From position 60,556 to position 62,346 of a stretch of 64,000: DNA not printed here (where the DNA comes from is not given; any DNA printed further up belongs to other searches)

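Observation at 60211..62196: PycB/OadA-like carboxyltransferase stripped of its biotinyl domain, paired with an AccB-type BCCP and carrying an RDAQQC variant of the active-site motif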

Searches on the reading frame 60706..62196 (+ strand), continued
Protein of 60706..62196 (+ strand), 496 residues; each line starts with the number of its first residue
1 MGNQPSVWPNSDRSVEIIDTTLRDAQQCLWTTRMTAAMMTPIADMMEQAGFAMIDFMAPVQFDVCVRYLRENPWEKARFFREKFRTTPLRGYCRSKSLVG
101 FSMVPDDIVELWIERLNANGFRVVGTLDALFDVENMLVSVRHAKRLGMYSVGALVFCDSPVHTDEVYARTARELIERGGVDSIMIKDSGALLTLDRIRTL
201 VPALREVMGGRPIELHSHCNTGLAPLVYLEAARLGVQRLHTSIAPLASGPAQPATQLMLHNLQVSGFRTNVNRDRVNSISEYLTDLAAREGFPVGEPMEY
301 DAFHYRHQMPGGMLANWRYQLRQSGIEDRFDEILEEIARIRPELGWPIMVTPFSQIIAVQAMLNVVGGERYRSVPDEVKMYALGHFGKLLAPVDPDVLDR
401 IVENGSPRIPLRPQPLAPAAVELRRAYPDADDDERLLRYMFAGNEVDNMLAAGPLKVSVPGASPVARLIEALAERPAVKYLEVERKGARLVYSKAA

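Call 16: find_related_loci(query=A1, collection=genome_contigs, flank=10000)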
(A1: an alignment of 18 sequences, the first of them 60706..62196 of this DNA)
Query A1 (496 aa) in genome_contigs; peptide patterns used: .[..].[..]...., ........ (x = any residue, [..] = any of these).
273 stretches matched a pattern; 142 encode a relative of the query (tblastn E <= 1e-3); the best 80 are kept; 80 distinct loci.
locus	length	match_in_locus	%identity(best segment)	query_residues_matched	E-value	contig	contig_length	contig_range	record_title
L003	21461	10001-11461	87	10-496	0e+0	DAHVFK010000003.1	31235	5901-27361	MAG TPA_asm: Betaproteobacteria bacterium isolate clean1715 NODE_3_length_31235_cov_4.742221, whole genome shotgun seque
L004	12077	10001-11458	79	10-495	0e+0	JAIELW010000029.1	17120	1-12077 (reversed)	MAG: Xanthobacteraceae bacterium isolate co.spades.CONCOCT.1kb_128 c_000000000373, whole genome shotgun sequence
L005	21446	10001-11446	79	14-495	0e+0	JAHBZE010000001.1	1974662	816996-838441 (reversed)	MAG: Xanthobacteraceae bacterium isolate ACE_PRO35 PRO35_1, whole genome shotgun sequence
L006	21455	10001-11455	78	11-495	0e+0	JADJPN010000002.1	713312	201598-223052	MAG: Hyphomicrobiales bacterium isolate Fred_18-Q3-R57-64_BATAC.466 tig00004636-10-7134330, whole genome shotgun sequenc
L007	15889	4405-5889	76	2-495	0e+0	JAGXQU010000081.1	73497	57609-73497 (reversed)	MAG: Hyphomicrobiales bacterium isolate CROMO_A_2 c_000000423160, whole genome shotgun sequence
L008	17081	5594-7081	76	1-495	0e+0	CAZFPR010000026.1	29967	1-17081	MAG TPA_asm: uncultured Hyphomicrobiales bacterium isolate binchicken_co266_64 genome assembly, contig: NODE_2613_length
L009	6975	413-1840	75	15-490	0e+0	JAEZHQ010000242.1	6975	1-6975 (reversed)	MAG: Proteobacteria bacterium isolate OH_CDB_146 k127_287747, whole genome shotgun sequence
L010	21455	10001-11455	73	10-494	0e+0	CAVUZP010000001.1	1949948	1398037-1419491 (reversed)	MAG: uncultured Alphaproteobacteria bacterium isolate MFD04212.bin.2.89 genome assembly, contig: contig_2367, whole geno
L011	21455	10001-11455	73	12-496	0e+0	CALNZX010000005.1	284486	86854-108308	MAG: uncultured Alphaproteobacteria bacterium isolate LOGT_bin.0150 genome assembly, contig: contig_18071, whole genome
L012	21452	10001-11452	73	13-496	0e+0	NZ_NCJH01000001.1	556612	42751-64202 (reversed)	MAG: Polaromonas sp. 39-63-25 lw04302015_39_scaffold_8, whole genome shotgun sequence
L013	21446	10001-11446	72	11-492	0e+0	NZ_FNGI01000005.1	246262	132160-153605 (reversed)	Modicisalibacter muralis strain DSM 14789, whole genome shotgun sequence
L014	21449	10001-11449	71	14-496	0e+0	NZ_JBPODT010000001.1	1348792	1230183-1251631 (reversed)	Microbaculum sp. FT89 NODE_1_length_1348792_cov_368.747259, whole genome shotgun sequence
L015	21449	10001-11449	72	13-496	0e+0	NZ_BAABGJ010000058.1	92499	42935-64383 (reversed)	Variovorax defluvii strain JCM 17804 sequence58, whole genome shotgun sequence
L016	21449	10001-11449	69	12-494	0e+0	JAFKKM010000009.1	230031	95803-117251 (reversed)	MAG: Hyphomicrobiales bacterium isolate SCN18_25_1_16_R1_B_62_13 SCN18_25_1_16_R1_B_scaffold_69, whole genome shotgun se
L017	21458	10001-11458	70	11-496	0e+0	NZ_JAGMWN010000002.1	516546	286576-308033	Marivibrio halodurans strain CGMCC 1.15697 NODE_2_length_516546_cov_303.984826, whole genome shotgun sequence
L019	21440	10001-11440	76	15-494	0e+0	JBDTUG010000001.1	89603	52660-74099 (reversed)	MAG: Caldimonas sp. isolate cluster3_bin.39 NODE_456_length_89603_cov_12.023797, whole genome shotgun sequence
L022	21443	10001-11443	65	13-494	0e+0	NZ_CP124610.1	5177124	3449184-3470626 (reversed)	Bordetella bronchiseptica strain M2020-2 chromosome, complete genome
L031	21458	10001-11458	72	11-496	0e+0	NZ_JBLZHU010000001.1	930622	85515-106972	Hwanghaeella sp. 1Z406 NODE_1_length_930622_cov_44.599540, whole genome shotgun sequence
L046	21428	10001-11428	46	13-487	6e-138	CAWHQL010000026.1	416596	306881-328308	MAG: uncultured Alphaproteobacteria bacterium isolate MFD06526.bin.1.2 genome assembly, contig: contig_945, whole genome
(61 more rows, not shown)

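Call 20: search_protein_families(library=pfam, proteins=[L022:756-1604:+, L022:1561-2880:+, L022:1522-2823:-, L022:2923-4599:+, L022:4865-7879:+, L022:4931-8023:-, L022:18547-20043:+, L022:18523-20079:-, L022:17544-18650:-, L022:17052-18539:+], max_evalue=0.001)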
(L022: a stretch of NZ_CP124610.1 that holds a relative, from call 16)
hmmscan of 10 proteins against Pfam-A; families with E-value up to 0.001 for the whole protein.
L022:756-1604:+ (282 aa): 0 families

L022:1561-2880:+ (439 aa): 0 families

L022:1522-2823:- (433 aa): 1 family
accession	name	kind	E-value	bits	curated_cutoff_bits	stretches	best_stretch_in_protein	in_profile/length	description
PF02253.21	PLA1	-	7.8e-35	121.1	27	1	213-431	49-257/257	Phospholipase A1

L022:2923-4599:+ (558 aa): 0 families

L022:4865-7879:+ (1004 aa): 3 families
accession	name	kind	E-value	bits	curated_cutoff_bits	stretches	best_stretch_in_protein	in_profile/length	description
PF13487.12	HD_5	-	8.3e-39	133.5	27.2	1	807-967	4-170/170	HD domain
PF02743.24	dCache_1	-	4.9e-09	36.5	45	1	138-373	22-233/240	Cache domain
PF01966.28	HD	-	5.9e-09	36.7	22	1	866-933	51-115/116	HD domain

L022:4931-8023:- (1030 aa): 0 families

L022:18547-20043:+ (498 aa): 3 families
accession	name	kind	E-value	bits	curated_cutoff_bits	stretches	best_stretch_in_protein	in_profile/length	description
PF13607.11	Succ_CoA_lig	-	7.5e-47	159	27.4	1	153-287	1-135/138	Succinyl-CoA ligase like flavodoxin domain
PF13380.12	CoA_binding_2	-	5.1e-25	88.6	22.8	1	14-137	1-114/116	CoA binding domain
PF02629.25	CoA_binding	-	5.4e-06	27.5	22.3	1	12-85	2-78/97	CoA binding domain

L022:18523-20079:- (518 aa): 0 families

L022:17544-18650:- (368 aa): 0 families

L022:17052-18539:+ (495 aa): 1 family
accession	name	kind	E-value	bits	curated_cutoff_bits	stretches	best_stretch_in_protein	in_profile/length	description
PF13549.11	ATP-grasp_5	-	2.6e-67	226.9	27.6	1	271-493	1-221/221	ATP-grasp domain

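Call 21: search_protein_families(library=ncbifam, proteins=[L022:16015-17550:+, L022:14629-15999:+, L022:11838-12713:+, L022:12739-13794:+, L022:8102-9454:+, L022:17052-18539:+, L022:18547-20043:+, L022:9995-11449:+, L022:9483-9998:+], max_evalue=0.00001)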
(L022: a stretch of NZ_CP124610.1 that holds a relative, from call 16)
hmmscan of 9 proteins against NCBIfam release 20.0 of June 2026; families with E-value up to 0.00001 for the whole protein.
L022:16015-17550:+ (511 aa): 5 families
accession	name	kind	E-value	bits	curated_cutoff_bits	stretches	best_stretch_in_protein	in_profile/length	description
TIGR01117.1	mmdA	subfamily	4.9e-98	329.1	998.8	1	10-493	6-497/512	methylmalonyl-CoA decarboxylase subunit alpha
TIGR00515.1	accD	equivalog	1.7e-15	57.2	317.45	1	68-206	105-244/285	acetyl-CoA carboxylase, carboxyltransferase subunit beta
NF005530.0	PRK07189.1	equivalog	2.7e-10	39.9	228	1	35-209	16-202/303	biotin-independent malonate decarboxylase subunit beta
TIGR03133.1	malonate_beta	equivalog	4.1e-09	36.1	278.15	1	35-197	6-179/274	biotin-independent malonate decarboxylase subunit beta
NF041504.1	AccA_sub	subfamily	3.4e-08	33.2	300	1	300-397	46-140/257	carboxyltransferase subunit alpha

L022:14629-15999:+ (456 aa): 33 families (the best 25 are shown)
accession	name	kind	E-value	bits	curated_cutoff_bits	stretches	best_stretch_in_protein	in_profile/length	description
NF006367.0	PRK08591.1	subfamily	1.9e-207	689.4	597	1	3-447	2-446/451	acetyl-CoA carboxylase biotin carboxylase subunit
NF009471.0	PRK12833.1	equivalog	1e-204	680.4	686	1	2-446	4-448/467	acetyl-CoA carboxylase biotin carboxylase subunit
TIGR00514.1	accC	equivalog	3.9e-197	655.5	626.5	1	3-446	2-445/449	acetyl-CoA carboxylase biotin carboxylase subunit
NF006406.0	PRK08654.1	equivalog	4.8e-196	652.1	739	1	3-448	2-446/499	acetyl-CoA carboxylase biotin carboxylase subunit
NF004085.0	PRK05586.1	equivalog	2.9e-188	626.3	723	1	3-447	2-446/448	acetyl-CoA carboxylase biotin carboxylase subunit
NF009554.0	PRK12999.1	equivalog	2.2e-184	615.3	965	1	2-445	4-455/1147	pyruvate carboxylase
NF006286.0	PRK08462.1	equivalog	6.1e-174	579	740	1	1-445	2-444/445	acetyl-CoA carboxylase biotin carboxylase subunit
NF005525.0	PRK07178.1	equivalog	6.6e-168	559.2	768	1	3-444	2-441/471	acetyl-CoA carboxylase biotin carboxylase subunit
TIGR01235.1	pyruv_carbox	equivalog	4.1e-160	534.6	1114.45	1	5-444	1-450/1143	pyruvate carboxylase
TIGR02712.1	urea_carbox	equivalog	4.4e-159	531.5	1303.85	1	4-447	2-444/1201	urea carboxylase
NF006287.0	PRK08463.1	equivalog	8.9e-154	512.8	775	1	3-446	2-445/479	acetyl-CoA carboxylase subunit A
TIGR01369.1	CPSaseII_lrg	equivalog_domain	3.4e-18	64.7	1027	1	92-322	645-869/1052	carbamoyl-phosphate synthase (glutamine-hydrolyzing) large subunit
NF003671.0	PRK05294.1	equivalog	8.5e-18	63.4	599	1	92-222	642-766/1058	carbamoyl-phosphate synthase large subunit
TIGR01205.1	D_ala_D_alaTIGR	subfamily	1.4e-12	47.2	245.65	1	99-292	89-285/318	D-alanine--D-alanine ligase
NF002378.0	PRK01372.1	subfamily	1.7e-10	40.2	243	1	112-292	96-269/305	D-alanine--D-alanine ligase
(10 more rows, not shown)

L022:11838-12713:+ (291 aa): 0 families

L022:12739-13794:+ (351 aa): 0 families

L022:8102-9454:+ (450 aa): 3 families
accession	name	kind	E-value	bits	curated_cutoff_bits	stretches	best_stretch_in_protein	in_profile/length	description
NF006943.0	PRK09425.1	equivalog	1.8e-09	36.9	575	1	122-363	144-386/480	bifunctional 2-methylcitrate dehydratase/aconitate hydratase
TIGR02330.1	prpD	equivalog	2.6e-08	33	458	1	123-363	133-374/468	2-methylcitrate dehydratase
NF042438.1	PrpD_hiGCgrampos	equivalog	7.4e-07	28.1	950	1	61-442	78-479/499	2-methylcitrate dehydratase PrpD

L022:17052-18539:+ (495 aa): 3 families
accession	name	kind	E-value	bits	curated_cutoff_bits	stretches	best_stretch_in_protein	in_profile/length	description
NF045492.1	HydPropCoALig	equivalog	7.4e-50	170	1300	1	266-495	5-231/700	3-hydroxypropionate--CoA ligase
NF045493.1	HydDutCoALig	equivalog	4.9e-46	157.6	1300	1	261-493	466-698/698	4-hydroxybutyrate--CoA ligase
NF045494.1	AcCoALig_Archglob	equivalog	1.6e-37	129.2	1200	1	282-493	5-205/665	acetate--CoA ligase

L022:18547-20043:+ (498 aa): 6 families
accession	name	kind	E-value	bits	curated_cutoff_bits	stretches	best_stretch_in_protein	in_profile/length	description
TIGR02717.1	AcCoA-syn-alpha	equivalog_domain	5.6e-102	341.7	567.15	1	7-466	1-443/447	acetate--CoA ligase alpha subunit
NF045494.1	AcCoALig_Archglob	equivalog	2.7e-79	267.3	1200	1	7-467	218-660/665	acetate--CoA ligase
NF045493.1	HydDutCoALig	equivalog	2e-62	211.8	1300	1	9-363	5-360/698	4-hydroxybutyrate--CoA ligase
NF045492.1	HydPropCoALig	equivalog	8.3e-55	186.4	1300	1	6-464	247-691/700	3-hydroxypropionate--CoA ligase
NF004230.0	PRK05678.1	equivalog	3e-13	49.6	336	1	117-264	108-257/291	succinate--CoA ligase subunit alpha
TIGR01019.1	sucCoAalpha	subfamily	5.3e-13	49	353.2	1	118-264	107-255/286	succinate--CoA ligase subunit alpha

L022:9995-11449:+ (484 aa): 16 families
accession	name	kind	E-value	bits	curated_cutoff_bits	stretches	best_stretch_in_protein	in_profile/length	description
NF006761.0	PRK09282.1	domain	7e-113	378.1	402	1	3-431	2-431/591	pyruvate carboxylase subunit B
TIGR01108.1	oadA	equivalog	2.5e-100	336.7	756.5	1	7-430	1-429/582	sodium-extruding oxaloacetate decarboxylase subunit alpha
NF008985.0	PRK12331.1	equivalog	4.4e-98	329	718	1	3-415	2-416/465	oxaloacetate decarboxylase subunit alpha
NF010644.0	PRK14041.1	equivalog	1.7e-94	317.1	734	1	6-430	4-429/467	pyruvate carboxylase subunit B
NF010643.0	PRK14040.1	subfamily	1.9e-83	280.9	892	1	2-398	4-398/595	oxaloacetate decarboxylase subunit alpha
NF008984.0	PRK12330.1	equivalog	9.3e-79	265.5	827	1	1-389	2-390/500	methylmalonyl-CoA carboxytransferase subunit 5S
NF009231.0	PRK12581.1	equivalog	5.1e-73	246.2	954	1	1-385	9-395/468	oxaloacetate decarboxylase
NF010645.0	PRK14042.1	equivalog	5.6e-71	240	1182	1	6-383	5-381/596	pyruvate carboxylase subunit B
NF009554.0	PRK12999.1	equivalog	6.4e-58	196.5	965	1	3-368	532-913/1147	pyruvate carboxylase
TIGR01235.1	pyruv_carbox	equivalog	2.2e-50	171.2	1114.45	1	4-356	530-889/1143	pyruvate carboxylase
TIGR03217.1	4OH_2_O_val_ald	equivalog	2.8e-15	56.3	286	1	123-268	113-257/334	4-hydroxy-2-oxovalerate aldolase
NF006049.0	PRK08195.1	subfamily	9.7e-15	54.4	229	1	127-269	122-263/344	4-hyroxy-2-oxovalerate/4-hydroxy-2-oxopentanoic acid aldolase,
NF002085.0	PRK00915.1-2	subfamily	2e-10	40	517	1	164-274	163-273/504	2-isopropylmalate synthase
TIGR02146.1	LysS_fung_arch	equivalog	7.5e-10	38.6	413.55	1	152-268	135-249/344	homocitrate synthase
TIGR02090.1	LEU1_arch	subfamily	5.1e-07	29.1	484.75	0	165-275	151-261/363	isopropylmalate/citramalate/homocitrate synthases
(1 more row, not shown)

L022:9483-9998:+ (171 aa): 15 families
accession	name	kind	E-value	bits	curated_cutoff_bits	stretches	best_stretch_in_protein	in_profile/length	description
TIGR00531.1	BCCP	equivalog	1.6e-32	113.1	115.2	1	15-169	5-155/156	acetyl-CoA carboxylase biotin carboxyl carrier protein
NF005457.0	PRK07051.1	equivalog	1.9e-21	76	87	1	95-169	5-79/80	acetyl-CoA carboxylase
NF006761.0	PRK09282.1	domain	2.9e-15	55.8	402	1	29-169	465-590/591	pyruvate carboxylase subunit B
NF005117.0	PRK06549.1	equivalog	3.1e-12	47.2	159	1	32-167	6-128/130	acetyl-CoA carboxylase biotin carboxyl carrier protein subunit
NF004173.0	PRK05641.1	equivalog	6.4e-12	46.3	199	1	33-166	27-150/153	putative acetyl-CoA carboxylase biotin carboxyl carrier protein subunit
NF006079.0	PRK08225.1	equivalog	6.5e-11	42.1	95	1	116-168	17-69/70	acetyl-CoA carboxylase biotin carboxyl carrier protein subunit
NF010643.0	PRK14040.1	subfamily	2e-08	33.2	892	1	32-168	483-594/595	oxaloacetate decarboxylase subunit alpha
NF008814.0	PRK11854.1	equivalog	2.2e-08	33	722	1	47-169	171-281/637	pyruvate dehydrogenase complex dihydrolipoyllysine-residue acetyltransferase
NF004547.1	PRK05889.1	equivalog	2.7e-08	33.9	75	1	116-165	18-67/71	biotin/lipoyl-binding carrier protein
TIGR02712.1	urea_carbox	equivalog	5.3e-08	31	1303.85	1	87-168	1126-1200/1201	urea carboxylase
TIGR01108.1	oadA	equivalog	2.8e-07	29.4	756.5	1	76-165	500-582/582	sodium-extruding oxaloacetate decarboxylase subunit alpha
NF047903.1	MmDecMmdC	equivalog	3.8e-07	30.6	200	1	33-165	6-128/132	methylmalonyl-CoA decarboxylase subunit gamma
NF009554.0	PRK12999.1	equivalog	8.9e-07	27.1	965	1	114-169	1091-1146/1147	pyruvate carboxylase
TIGR02927.1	SucB_Actino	equivalog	3.8e-06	26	423.45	0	53-168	83-200/579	2-oxoglutarate dehydrogenase, E2 component, dihydrolipoamide succinyltransferase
NF010645.0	PRK14042.1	equivalog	4e-06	25.8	1182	1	115-169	540-594/596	pyruvate carboxylase subunit B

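Call 23: search_solved_structures(query=window:60706-62196:+, max_evalue=1e-10)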
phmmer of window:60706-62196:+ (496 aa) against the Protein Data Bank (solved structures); distinct sequences matched with E-value up to 1e-10: 29.
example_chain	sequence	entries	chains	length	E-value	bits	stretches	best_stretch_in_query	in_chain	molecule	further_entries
2nx9_A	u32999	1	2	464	8.8e-78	265.4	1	14-421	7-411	Oxaloacetate decarboxylase 2, subunit alpha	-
5ks8_C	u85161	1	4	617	6.1e-77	262.6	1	15-425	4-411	Pyruvate carboxylase subunit beta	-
1rqb_A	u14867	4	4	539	2.7e-69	237.5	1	10-420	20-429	transcarboxylase 5S subunit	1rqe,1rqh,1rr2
1s3h_A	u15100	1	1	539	2.7e-69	237.5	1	10-420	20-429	transcarboxylase 5S subunit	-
1u5j_A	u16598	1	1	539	3.7e-69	237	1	10-420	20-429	transcarboxylase 5S subunit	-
3ho8_A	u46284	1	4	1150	7.4e-36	127.2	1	8-367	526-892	Pyruvate carboxylase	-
8gk8_C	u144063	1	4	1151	7.4e-36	127.2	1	8-367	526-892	Pyruvate carboxylase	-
3hb9_A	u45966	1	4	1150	7.4e-36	127.2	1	8-367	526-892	Pyruvate carboxylase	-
4hnv_A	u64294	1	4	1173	7.6e-36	127.1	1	8-367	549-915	Pyruvate carboxylase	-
4hnu_A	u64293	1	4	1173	7.6e-36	127.1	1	8-367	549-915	Pyruvate carboxylase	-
3bg5_A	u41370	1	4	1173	7.6e-36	127.1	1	8-367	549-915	Pyruvate carboxylase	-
4hnt_A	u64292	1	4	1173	7.6e-36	127.1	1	8-367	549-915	Pyruvate carboxylase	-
5vz0_A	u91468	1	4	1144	1.9e-35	125.8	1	12-364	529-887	Pyruvate carboxylase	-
5vyw_A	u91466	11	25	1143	2.6e-35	125.4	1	12-364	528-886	Pyruvate carboxylase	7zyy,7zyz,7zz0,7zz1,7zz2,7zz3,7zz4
5vyz_A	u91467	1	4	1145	2.6e-35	125.3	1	12-364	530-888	Pyruvate carboxylase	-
2qf7_A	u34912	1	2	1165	7.3e-34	120.6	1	7-365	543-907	Pyruvate carboxylase protein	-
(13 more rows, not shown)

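Call 38: search_dna_similar(query=window:60706-62196:+, collection=plasmids, mode=protein, max_rows=30)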
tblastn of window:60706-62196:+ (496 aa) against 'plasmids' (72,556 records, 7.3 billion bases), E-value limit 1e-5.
Records with a match: 155; places in all: 169; records where one place covers at least 80% of the query: 88.
Best place of each record, by identity: <60% 155.
By first word of the organism name: Agrobacterium 21; Clostridioides 12; Rhizobium 11; Sinorhizobium 9; Paracoccus 8; Burkholderia 5; Rhodococcus 5; Novosphingobium 4; Klebsiella 4; Cupriavidus 4; and 53 more.
By predicted mobility (MOB-suite, as given by PLSDB): non-mobilizable 84; conjugative 51; mobilizable 20.
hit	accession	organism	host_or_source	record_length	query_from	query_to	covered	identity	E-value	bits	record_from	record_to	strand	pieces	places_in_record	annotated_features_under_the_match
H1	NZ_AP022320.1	Burkholderia sp. THE68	Togo hemipterus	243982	13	485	95%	57.0%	0e+0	583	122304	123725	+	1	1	pyruvate carboxylase subunit B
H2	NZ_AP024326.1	Caballeronia sp. NK8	-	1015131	13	485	95%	57.0%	0e+0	582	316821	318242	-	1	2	record has no annotation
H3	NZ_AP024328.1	Caballeronia sp. NK8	-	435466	13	485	95%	57.0%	0e+0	582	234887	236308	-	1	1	pyruvate carboxylase subunit B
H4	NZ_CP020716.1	Cnuibacter physcomitrellae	Physcomitrium patens,single cell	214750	2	472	95%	47.9%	4e-145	466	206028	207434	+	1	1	pyruvate carboxylase subunit B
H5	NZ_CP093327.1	Arthrobacter sulfonylureivorans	whole organism,grassland soil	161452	1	452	91%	48.7%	9e-148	474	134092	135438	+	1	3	pyruvate carboxylase subunit B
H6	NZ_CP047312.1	Pseudomonas putida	whole organism,soil sample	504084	15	496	97%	39.0%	4e-101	340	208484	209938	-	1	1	biotin carboxyl carrier protein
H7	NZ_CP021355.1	Rhodococcus oxybenzonivorans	river sediment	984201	10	484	96%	38.7%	3e-107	357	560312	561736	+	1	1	carboxyltransferase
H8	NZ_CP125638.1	Rhizobium leguminosarum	Phaseolus vulgaris,Pure culture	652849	6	490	98%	37.5%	2e-98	332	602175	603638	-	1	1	hypothetical protein | acetyl-CoA carboxylase biotin carboxylase subunit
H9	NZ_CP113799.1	Rhodococcus pyridinivorans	sediment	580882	10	484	96%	37.8%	4e-106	354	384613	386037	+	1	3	carboxyltransferase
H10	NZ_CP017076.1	Novosphingobium resinovorum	single cell,soil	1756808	15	479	94%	38.0%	1e-100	338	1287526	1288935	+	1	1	none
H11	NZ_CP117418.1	Novosphingobium humi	Single cell,Soil from military shooting ...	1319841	15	496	97%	35.9%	1e-90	309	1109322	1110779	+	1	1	none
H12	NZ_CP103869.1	Novosphingobium humi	pure culture,soil biofilm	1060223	15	496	97%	35.9%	2e-90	309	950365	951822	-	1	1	none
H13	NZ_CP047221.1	Sphingobium yanoikuyae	cell culture,sludge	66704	15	496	97%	35.7%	2e-89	306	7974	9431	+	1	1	biotin carboxyl carrier protein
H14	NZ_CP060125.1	Sphingobium yanoikuyae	Cell culture,soil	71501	15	496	97%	35.7%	2e-89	306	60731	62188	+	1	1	biotin carboxyl carrier protein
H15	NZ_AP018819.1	Sphingomonas bisphenolicum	-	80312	15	496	97%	35.7%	2e-89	306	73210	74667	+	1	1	biotin carboxyl carrier protein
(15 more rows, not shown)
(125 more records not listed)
